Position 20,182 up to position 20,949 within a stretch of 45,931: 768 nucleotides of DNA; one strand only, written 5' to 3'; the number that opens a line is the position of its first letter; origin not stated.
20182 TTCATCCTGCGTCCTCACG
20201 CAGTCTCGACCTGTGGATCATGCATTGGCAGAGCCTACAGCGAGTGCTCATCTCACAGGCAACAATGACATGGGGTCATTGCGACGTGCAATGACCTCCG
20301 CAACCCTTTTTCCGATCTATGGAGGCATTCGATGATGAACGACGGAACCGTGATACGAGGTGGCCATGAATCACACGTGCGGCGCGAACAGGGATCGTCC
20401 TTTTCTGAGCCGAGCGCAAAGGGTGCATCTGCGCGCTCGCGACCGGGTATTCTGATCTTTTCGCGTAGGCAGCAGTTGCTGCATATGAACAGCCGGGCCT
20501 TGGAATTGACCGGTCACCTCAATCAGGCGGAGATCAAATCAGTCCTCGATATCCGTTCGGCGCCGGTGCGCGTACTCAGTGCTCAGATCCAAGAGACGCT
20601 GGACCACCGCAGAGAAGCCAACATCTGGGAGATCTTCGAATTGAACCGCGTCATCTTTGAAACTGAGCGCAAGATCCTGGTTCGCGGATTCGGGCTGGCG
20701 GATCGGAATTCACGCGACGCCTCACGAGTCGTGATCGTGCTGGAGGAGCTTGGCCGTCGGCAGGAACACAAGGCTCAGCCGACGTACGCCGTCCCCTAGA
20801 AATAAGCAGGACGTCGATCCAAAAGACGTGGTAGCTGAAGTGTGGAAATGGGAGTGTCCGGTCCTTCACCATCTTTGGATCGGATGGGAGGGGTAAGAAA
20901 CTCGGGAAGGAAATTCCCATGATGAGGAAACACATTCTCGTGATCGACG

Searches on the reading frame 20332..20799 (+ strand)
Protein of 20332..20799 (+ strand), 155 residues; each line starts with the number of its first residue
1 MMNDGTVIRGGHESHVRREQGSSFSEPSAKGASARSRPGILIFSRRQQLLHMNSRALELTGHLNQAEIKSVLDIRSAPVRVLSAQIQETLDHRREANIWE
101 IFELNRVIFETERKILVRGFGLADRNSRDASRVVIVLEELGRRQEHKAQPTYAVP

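Call 29: search_protein_families(library=pfam, proteins=[window:20332-20799:+], max_evalue=1)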
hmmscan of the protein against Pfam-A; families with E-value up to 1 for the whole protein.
window:20332-20799:+ (155 aa): 1 family
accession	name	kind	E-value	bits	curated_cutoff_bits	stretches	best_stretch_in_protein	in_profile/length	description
PF13188.13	PAS_8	-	0.037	14.4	21.8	1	39-75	13-50/65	PAS domain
